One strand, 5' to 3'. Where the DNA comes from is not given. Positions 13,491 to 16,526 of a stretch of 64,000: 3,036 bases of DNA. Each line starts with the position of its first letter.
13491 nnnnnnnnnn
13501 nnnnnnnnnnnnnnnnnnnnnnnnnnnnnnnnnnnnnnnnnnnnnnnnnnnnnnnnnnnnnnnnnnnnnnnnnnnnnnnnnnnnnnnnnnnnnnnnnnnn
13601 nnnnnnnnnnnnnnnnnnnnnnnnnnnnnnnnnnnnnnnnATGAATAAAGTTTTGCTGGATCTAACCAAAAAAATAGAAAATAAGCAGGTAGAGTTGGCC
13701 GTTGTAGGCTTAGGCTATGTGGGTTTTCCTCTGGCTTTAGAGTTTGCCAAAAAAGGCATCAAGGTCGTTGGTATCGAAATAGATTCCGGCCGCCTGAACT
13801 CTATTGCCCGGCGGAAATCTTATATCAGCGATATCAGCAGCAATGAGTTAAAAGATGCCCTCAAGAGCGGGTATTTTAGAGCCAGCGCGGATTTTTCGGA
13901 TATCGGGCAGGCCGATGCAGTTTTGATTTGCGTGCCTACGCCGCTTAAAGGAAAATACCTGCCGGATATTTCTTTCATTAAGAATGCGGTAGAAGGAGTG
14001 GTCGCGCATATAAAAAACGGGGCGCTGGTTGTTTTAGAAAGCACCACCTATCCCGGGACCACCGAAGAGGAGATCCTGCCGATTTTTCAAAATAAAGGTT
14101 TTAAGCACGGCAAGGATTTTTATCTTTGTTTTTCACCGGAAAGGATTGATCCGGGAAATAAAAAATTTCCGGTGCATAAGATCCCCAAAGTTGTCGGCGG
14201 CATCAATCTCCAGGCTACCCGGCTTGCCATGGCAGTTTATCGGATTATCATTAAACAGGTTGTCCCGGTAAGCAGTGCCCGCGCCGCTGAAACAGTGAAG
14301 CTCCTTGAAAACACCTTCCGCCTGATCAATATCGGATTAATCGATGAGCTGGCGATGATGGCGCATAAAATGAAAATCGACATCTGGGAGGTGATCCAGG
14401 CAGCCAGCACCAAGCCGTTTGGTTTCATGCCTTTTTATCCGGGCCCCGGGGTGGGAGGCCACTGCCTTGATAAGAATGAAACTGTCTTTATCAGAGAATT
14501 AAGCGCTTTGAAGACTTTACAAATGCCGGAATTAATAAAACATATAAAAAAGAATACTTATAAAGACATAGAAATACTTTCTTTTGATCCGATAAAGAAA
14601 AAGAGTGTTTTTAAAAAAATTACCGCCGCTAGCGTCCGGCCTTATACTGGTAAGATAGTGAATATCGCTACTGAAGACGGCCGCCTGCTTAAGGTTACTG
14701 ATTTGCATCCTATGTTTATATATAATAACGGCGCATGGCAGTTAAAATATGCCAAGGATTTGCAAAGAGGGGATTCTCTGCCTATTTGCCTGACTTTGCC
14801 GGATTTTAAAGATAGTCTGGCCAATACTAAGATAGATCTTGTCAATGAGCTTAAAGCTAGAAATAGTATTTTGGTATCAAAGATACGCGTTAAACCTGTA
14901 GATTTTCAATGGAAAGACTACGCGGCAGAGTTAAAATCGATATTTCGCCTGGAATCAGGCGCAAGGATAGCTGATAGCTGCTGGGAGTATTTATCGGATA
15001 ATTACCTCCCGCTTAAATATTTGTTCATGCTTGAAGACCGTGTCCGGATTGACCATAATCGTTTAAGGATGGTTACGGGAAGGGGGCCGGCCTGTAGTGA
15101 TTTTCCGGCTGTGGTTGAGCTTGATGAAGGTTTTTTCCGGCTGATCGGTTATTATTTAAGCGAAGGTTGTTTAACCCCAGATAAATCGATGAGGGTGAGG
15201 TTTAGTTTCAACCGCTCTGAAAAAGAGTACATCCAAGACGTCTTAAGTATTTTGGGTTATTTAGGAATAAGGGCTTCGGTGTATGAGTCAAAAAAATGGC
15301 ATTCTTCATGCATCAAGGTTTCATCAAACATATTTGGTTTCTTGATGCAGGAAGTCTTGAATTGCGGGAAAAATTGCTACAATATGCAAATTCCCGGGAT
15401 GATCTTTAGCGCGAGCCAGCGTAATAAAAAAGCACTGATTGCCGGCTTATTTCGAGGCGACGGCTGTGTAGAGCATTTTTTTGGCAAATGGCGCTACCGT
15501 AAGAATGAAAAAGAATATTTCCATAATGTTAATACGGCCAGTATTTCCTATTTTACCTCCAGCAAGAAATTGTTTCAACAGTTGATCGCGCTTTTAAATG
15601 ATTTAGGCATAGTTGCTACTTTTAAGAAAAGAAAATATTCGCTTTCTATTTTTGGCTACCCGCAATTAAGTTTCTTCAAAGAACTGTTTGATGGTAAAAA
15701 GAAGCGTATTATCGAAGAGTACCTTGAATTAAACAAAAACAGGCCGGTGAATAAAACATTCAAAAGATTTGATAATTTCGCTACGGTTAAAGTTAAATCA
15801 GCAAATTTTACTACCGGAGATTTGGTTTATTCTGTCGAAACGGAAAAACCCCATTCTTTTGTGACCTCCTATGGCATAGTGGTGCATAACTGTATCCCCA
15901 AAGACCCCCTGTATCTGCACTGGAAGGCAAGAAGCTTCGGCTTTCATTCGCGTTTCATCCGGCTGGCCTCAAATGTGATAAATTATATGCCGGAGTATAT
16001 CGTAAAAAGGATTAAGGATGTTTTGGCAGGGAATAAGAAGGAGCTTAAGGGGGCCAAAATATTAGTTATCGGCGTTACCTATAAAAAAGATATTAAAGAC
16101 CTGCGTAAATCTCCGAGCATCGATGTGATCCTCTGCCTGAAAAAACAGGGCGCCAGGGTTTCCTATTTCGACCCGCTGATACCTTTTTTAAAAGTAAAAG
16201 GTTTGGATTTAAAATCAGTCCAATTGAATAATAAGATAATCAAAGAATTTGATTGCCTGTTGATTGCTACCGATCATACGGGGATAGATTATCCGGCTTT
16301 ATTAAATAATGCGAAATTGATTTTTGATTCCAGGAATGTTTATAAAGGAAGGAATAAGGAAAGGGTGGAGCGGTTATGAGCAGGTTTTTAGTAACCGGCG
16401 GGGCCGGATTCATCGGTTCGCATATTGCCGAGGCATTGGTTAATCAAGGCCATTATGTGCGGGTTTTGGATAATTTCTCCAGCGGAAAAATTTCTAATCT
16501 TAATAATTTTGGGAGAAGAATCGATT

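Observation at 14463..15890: Full-length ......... intein splits the catalytic cysteine of a WbpA/WecC-type nucleotide-sugar dehydrogenase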

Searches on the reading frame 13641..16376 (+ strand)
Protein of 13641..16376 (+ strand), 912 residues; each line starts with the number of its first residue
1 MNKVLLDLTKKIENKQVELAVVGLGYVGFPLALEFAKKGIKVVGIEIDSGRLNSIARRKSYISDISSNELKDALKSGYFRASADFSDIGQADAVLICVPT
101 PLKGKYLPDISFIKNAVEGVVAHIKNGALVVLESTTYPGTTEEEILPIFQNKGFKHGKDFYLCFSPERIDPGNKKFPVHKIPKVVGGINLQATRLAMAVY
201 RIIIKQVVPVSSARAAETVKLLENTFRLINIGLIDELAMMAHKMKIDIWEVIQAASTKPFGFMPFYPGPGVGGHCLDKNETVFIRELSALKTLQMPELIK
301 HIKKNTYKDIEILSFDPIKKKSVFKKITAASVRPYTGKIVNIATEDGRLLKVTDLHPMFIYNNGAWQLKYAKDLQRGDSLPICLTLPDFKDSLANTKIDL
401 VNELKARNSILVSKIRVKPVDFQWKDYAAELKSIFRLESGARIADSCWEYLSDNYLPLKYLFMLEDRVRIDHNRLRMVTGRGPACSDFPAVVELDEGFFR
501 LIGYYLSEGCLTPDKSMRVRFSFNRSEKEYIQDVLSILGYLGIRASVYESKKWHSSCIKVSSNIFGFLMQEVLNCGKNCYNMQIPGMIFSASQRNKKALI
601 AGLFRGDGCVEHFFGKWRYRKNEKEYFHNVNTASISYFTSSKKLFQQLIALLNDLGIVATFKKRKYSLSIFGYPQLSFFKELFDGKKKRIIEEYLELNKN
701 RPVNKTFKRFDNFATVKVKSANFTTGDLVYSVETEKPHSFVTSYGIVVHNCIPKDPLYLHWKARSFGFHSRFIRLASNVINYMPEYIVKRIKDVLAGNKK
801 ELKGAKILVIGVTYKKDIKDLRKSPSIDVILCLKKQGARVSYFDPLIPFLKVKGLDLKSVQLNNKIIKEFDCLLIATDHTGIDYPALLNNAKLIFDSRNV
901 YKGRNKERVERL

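Call 3: search_protein_families(library=pfam, proteins=[window:13641-16376:+], max_evalue=0.01)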
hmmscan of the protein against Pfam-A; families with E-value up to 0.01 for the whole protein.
window:13641-16376:+ (912 aa): 8 families
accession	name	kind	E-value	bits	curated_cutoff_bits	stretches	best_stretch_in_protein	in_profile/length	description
PF03721.20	UDPG_MGDP_dh_N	-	6e-40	137.2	27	1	19-194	3-181/187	UDP-glucose/GDP-mannose dehydrogenase family, NAD binding domain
PF00984.24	UDPG_MGDP_dh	-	8.5e-27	93.5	25.4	1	214-291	1-79/94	UDP-glucose/GDP-mannose dehydrogenase family, central domain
PF03720.21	UDPG_MGDP_dh_C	-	4.2e-20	72.5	30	1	808-902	1-102/103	UDP-glucose/GDP-mannose dehydrogenase family, UDP binding domain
PF14528.11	LAGLIDADG_3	-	7.2e-14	52.3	22.5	2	596-664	3-55/82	LAGLIDADG-like domain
PF14890.11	Intein_splicing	-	7.9e-12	45.7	35.8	1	295-750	12-155/155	Intein splicing domain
PF03446.21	NAD_binding_2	-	1.5e-05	25.6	21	1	19-143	2-102/161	NAD binding domain of 6-phosphogluconate dehydrogenase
PF02558.23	ApbA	-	0.0031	17.6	22.2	1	20-109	2-85/150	Ketopantoate reductase PanE/ApbA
PF02737.24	3HCDH_N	-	0.0059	17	22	0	19-94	2-82/180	3-hydroxyacyl-CoA dehydrogenase, NAD binding domain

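Call 4: search_protein_families(library=ncbifam, proteins=[window:13641-16376:+], max_evalue=0.01)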
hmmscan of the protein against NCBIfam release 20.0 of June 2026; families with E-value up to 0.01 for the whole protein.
window:13641-16376:+ (912 aa): 18 families
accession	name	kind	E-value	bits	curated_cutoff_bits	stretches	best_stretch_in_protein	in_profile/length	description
TIGR03026.1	NDP-sugDHase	subfamily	1.5e-120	402.8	189.8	2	18-302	2-289/413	nucleotide sugar dehydrogenase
NF040825.1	UDPMaNacDH_Arch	equivalog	3.8e-78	263.2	750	2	18-323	2-304/418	UDP-N-acetyl-D-mannosamine dehydrogenase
NF008286.0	PRK11064.1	equivalog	2.5e-65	220.7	459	2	18-278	5-269/420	UDP-N-acetyl-D-mannosamine dehydrogenase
NF011729.0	PRK15182.1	equivalog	1.5e-62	211.7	592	2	16-279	6-265/425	Vi polysaccharide biosynthesis UDP-N-acetylglucosamine C-6 dehydrogenase TviB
NF041297.1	UDPGDh_AglM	equivalog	4.9e-41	141.1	670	2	18-284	2-277/429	UDP-glucose 6-dehydrogenase AglM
NF047673.2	TeichurnBiosyTuaD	equivalog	4.9e-31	108.3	700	2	19-283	4-269/439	UDP-glucose 6-dehydrogenase TuaD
NF011303.0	PRK14715.1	equivalog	1.8e-30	104.9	1585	1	281-752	913-1378/1627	DNA-directed DNA polymerase II large subunit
NF045703.1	rSAM_Tes_intein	exception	1.4e-25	89.4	1700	1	306-752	200-612/1040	tetraether lipid synthase Tes, intein-containing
NF011631.0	PRK15057.1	equivalog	2.9e-12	46.4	757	1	19-282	3-260/388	UDP-glucose 6-dehydrogenase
NF011491.0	PRK14898.1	equivalog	9.3e-12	43.8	783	1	307-626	121-367/860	DNA-directed RNA polymerase subunit A''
NF011302.0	PRK14714.1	equivalog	5.8e-10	37.4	1791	1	282-405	954-1074/1350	DNA-directed DNA polymerase II large subunit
NF038162.1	RtcB_rel_intein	exception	3.2e-09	35.3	1150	1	499-666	241-418/961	intein-containing RtcB family protein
TIGR01443.1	intein_Cterm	domain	6.2e-08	32.7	15.6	1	729-751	2-24/24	intein C-terminal splicing region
TIGR01445.1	intein_Nterm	domain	2.8e-07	31.4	24.5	1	275-360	1-83/83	intein N-terminal splicing region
NF038098.1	GyrA_w_intein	exception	0.00056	17.9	1850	1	502-663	243-388/1232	intein-containing DNA gyrase subunit A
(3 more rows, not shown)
